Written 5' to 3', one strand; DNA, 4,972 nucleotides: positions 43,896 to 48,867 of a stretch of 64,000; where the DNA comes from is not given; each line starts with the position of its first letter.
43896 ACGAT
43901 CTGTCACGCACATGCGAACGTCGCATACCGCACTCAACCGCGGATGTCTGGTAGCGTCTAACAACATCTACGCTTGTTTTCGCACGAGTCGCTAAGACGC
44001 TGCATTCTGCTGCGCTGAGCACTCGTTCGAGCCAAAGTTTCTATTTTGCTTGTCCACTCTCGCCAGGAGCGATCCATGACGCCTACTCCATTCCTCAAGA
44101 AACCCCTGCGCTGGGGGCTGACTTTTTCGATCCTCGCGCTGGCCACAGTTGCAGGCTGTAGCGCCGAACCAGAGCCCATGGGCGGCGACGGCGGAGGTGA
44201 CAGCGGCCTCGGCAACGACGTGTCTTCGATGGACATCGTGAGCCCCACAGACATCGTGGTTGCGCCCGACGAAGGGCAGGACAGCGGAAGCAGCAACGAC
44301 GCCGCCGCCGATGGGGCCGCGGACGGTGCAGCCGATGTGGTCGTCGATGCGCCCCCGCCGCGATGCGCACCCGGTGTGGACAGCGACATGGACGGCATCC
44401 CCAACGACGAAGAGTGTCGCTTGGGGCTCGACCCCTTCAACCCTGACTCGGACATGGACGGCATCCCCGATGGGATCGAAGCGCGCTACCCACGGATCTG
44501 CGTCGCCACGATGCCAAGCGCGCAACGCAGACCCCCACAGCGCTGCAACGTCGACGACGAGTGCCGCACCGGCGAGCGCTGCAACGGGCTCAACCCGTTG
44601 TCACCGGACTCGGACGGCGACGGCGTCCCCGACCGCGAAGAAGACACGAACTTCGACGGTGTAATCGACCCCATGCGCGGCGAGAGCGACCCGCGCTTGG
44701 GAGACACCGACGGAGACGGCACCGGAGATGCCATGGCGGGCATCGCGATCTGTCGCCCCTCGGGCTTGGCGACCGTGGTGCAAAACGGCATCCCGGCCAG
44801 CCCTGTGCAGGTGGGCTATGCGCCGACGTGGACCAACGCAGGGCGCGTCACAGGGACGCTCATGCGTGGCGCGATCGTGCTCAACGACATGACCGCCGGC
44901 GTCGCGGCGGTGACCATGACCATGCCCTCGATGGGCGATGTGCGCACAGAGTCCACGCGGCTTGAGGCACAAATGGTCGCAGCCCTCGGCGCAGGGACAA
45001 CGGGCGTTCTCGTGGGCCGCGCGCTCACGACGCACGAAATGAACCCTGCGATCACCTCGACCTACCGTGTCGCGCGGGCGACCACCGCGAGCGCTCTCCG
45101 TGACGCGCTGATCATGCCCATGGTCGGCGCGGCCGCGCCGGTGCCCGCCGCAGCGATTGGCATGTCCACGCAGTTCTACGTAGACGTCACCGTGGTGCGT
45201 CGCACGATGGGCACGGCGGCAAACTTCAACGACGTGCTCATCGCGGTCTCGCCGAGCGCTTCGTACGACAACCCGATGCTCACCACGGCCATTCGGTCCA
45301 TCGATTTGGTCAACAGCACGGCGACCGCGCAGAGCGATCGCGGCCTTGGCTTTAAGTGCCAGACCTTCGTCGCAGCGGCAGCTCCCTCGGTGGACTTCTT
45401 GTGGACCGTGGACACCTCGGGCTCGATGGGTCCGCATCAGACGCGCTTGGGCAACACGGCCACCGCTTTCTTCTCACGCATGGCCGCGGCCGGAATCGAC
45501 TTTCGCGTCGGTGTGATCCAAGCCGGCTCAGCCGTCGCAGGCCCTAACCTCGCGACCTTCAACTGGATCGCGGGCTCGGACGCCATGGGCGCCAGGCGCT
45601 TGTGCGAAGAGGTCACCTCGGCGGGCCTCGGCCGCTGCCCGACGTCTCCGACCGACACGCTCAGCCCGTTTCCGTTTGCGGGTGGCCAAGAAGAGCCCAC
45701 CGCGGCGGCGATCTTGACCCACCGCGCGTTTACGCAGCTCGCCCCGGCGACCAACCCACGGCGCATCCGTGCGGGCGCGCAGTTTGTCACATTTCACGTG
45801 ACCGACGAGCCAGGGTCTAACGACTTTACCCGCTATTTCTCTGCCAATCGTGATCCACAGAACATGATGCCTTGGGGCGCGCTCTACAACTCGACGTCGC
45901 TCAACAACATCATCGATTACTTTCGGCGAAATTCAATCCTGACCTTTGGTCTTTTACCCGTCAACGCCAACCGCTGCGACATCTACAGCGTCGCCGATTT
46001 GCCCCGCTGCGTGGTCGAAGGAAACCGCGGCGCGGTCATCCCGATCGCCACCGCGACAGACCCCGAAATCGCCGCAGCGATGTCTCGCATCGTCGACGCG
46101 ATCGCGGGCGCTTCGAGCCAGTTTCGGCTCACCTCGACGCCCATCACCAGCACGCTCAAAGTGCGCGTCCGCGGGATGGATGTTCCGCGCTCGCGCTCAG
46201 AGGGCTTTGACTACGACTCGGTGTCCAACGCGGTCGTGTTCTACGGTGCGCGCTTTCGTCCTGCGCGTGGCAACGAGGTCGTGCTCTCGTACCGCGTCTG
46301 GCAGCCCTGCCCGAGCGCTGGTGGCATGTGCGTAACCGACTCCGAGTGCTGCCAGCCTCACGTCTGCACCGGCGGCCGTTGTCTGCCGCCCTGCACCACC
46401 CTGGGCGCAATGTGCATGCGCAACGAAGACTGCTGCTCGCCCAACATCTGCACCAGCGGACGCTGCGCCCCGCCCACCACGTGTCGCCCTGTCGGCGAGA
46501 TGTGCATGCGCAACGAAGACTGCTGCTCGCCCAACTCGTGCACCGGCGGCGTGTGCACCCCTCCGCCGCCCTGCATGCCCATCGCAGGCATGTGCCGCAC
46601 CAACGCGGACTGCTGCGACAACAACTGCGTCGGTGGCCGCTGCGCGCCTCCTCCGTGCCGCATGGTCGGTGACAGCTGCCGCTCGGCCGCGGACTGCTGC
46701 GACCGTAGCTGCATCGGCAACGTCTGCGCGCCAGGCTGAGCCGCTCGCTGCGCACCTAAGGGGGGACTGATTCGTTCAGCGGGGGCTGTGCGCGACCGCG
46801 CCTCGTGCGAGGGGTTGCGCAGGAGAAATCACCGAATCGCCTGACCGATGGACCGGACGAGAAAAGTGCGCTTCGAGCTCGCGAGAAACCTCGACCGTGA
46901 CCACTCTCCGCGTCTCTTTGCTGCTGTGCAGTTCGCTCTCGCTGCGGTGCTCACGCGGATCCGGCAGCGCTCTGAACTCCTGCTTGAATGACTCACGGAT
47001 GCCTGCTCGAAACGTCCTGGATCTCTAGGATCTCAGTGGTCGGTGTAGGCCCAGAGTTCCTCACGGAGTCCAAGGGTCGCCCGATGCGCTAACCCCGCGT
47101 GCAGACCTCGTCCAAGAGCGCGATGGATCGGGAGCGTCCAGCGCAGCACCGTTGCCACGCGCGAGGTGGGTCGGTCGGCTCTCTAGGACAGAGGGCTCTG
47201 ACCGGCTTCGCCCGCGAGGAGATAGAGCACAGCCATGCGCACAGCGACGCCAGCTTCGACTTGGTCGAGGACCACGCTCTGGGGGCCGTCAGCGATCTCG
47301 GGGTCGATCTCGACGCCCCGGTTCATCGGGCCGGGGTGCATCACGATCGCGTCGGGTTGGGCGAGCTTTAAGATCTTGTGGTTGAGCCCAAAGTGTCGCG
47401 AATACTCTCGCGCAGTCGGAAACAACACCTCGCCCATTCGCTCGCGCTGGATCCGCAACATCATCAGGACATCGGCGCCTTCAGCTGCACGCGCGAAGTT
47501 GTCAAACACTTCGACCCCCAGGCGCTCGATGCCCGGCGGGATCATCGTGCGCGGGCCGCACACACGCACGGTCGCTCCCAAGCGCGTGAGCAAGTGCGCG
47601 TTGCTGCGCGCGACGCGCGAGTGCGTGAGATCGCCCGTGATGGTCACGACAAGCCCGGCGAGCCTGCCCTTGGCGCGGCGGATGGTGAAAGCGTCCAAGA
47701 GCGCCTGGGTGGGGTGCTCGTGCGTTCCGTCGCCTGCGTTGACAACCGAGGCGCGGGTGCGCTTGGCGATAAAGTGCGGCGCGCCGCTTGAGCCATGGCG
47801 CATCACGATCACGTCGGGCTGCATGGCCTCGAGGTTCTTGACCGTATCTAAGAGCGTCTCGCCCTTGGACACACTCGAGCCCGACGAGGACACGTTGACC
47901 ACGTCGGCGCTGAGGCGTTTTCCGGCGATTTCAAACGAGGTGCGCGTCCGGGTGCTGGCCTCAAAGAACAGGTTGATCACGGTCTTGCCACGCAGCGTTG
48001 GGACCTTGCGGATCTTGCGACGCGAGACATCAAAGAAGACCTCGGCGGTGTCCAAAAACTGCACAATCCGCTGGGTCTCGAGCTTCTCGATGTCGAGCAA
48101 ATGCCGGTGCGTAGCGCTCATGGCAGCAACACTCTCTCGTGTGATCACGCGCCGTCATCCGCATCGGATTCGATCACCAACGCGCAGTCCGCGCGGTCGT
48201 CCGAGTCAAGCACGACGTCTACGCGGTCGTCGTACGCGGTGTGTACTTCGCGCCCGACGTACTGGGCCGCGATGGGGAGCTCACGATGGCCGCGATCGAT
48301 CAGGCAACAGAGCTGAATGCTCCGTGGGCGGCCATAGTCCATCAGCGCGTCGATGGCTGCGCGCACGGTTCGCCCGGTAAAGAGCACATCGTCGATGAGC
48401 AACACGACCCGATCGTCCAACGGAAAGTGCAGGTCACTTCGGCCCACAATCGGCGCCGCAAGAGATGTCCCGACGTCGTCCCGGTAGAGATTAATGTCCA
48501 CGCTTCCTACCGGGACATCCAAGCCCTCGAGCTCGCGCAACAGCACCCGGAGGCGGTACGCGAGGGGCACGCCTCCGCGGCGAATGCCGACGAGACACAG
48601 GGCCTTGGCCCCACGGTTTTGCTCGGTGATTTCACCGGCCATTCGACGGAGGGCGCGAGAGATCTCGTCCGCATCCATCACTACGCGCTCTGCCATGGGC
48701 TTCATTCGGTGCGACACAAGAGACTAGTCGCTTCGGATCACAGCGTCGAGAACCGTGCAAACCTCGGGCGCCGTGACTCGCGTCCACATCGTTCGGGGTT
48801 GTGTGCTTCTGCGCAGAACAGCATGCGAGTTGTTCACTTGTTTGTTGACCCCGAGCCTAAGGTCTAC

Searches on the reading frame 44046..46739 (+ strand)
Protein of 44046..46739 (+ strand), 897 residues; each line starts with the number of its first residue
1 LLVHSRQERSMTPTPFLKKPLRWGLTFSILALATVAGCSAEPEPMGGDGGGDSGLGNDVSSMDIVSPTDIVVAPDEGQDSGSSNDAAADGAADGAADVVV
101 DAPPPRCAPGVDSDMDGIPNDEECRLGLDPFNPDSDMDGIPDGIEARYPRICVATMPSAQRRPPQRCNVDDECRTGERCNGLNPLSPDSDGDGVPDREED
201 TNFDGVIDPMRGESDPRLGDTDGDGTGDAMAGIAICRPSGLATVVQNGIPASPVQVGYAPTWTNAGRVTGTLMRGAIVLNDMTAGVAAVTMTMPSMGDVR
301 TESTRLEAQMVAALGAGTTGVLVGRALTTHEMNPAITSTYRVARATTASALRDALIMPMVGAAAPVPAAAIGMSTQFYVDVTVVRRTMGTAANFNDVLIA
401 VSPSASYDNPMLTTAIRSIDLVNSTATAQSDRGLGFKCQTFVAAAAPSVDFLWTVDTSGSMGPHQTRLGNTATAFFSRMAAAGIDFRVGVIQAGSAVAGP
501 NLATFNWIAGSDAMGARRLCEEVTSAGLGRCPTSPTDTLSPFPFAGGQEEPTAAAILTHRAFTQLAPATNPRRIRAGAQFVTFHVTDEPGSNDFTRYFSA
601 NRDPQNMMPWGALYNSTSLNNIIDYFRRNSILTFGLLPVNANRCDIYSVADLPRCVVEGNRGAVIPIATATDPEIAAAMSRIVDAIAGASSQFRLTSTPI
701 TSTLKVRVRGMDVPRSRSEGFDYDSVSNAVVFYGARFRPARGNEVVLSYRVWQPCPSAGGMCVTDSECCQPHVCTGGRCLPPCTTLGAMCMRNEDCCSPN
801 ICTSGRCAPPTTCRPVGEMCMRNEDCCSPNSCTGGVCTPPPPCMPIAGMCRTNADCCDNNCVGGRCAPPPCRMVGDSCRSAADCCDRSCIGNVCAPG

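Call 57: search_protein_families(library=pfam, proteins=[window:44046-46739:+], max_evalue=0.001)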
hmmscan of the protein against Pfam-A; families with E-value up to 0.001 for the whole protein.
window:44046-46739:+ (897 aa): 1 family
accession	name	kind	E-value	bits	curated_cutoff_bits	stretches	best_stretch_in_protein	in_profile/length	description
PF17557.7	Conotoxin_I2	-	5.5e-05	23.6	27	0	813-840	1-27/38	I2-superfamily conotoxins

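Call 74: find_homologous_proteins(query=window:44046-46739:+, max_evalue=0.00001)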
Query window:44046-46739:+ (897 aa): 184 proteins with E <= 0.00001 among 8000 candidates; the best 120 are listed.
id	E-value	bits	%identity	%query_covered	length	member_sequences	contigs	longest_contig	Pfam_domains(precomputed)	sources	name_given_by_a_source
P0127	0.0e+0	2031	100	99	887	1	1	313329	-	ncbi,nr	ncbi:MAG: hypothetical protein Q8Q09_27870 [Deltaproteobacteria bacterium]|nr:hypothetical protein [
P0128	0.0e+0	1365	68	99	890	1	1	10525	PF17557.8,PF08088.18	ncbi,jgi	jgi:hypothetical protein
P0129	0.0e+0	1326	68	98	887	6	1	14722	PF17557.8,PF08088.18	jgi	-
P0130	0.0e+0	1318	68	96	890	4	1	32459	PF17557.8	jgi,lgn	jgi:hypothetical protein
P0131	0.0e+0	1221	63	98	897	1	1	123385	PF17557.8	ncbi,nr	ncbi:MAG: VWA domain-containing protein [Myxococcales bacterium]|nr:VWA domain-containing protein [M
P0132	0.0e+0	1216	65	96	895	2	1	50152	PF17557.8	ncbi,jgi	jgi:hypothetical protein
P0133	0.0e+0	1098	62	92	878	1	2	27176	-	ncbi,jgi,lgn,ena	-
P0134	0.0e+0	1095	59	97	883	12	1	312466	PF07740.19,PF17557.8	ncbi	ncbi:MAG: hypothetical protein U0269_17735 [Polyangiales bacterium]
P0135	0.0e+0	1065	58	98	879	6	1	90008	PF07740.19,PF17557.8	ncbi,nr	ncbi:MAG: hypothetical protein JNK05_40030 [Myxococcales bacterium]|nr:hypothetical protein [Myxococ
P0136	0.0e+0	1025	58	89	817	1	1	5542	PF18884.6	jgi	jgi:hypothetical protein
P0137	0.0e+0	1018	55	97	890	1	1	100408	PF18884.6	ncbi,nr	ncbi:MAG: hypothetical protein HY909_06030 [Deltaproteobacteria bacterium]|nr:hypothetical protein [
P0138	4.0e-298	1010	59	89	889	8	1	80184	PF18884.6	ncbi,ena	-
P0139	6.9e-295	999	57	90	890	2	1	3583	-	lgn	-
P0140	1.0e-290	985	58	89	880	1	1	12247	-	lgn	-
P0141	1.2e-288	978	56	93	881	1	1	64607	-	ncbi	ncbi:MAG: hypothetical protein R3A52_25120 [Polyangiales bacterium]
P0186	1.1e-217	743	54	75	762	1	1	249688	-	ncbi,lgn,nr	ncbi:MAG: hypothetical protein Q8Q09_17860 [Deltaproteobacteria bacterium]|nr:hypothetical protein [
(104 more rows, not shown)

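Call 75: find_encoding_contigs(protein=P0186, flank=10000, max_places=4)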
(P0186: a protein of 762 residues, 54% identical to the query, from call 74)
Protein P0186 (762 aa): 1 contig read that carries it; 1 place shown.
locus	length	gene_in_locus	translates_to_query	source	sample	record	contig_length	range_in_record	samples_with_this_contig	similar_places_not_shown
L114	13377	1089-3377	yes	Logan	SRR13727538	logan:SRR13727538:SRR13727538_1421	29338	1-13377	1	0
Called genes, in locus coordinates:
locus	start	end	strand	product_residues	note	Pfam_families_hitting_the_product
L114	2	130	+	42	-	?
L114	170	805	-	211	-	PF01885:PTS_2-RNA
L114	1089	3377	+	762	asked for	-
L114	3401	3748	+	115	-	PF07238:PilZ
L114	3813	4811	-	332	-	PF00180:Iso_dh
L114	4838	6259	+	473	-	PF00069:Pkinase, PF07714:PK_Tyr_Ser-Thr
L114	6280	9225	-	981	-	PF13620:CarboxypepD_reg (faint), PF08308:PEGA, PF07715:Plug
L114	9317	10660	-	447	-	PF00069:Pkinase, PF07714:PK_Tyr_Ser-Thr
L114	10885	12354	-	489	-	PF00069:Pkinase, PF07714:PK_Tyr_Ser-Thr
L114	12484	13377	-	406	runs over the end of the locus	PF03109:ABC1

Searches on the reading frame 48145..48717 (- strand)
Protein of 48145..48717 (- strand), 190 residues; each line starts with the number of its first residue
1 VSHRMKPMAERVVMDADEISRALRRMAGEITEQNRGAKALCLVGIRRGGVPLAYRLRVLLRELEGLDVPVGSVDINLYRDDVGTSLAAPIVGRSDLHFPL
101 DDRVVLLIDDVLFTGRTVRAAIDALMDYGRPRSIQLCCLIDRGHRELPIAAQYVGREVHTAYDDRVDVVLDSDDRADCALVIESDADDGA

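Call 57: search_protein_families(library=pfam, proteins=[window:48145-48717:-], max_evalue=0.001)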
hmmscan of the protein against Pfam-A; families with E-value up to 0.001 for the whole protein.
window:48145-48717:- (190 aa): 2 families
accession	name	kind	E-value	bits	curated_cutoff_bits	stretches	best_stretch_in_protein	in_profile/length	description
PF00156.33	Pribosyltran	-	3.4e-22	78.9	26.3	1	18-153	10-137/158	Phosphoribosyl transferase domain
PF14681.12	UPRTase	-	3.2e-08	33.7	27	1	26-160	53-179/206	Uracil phosphoribosyltransferase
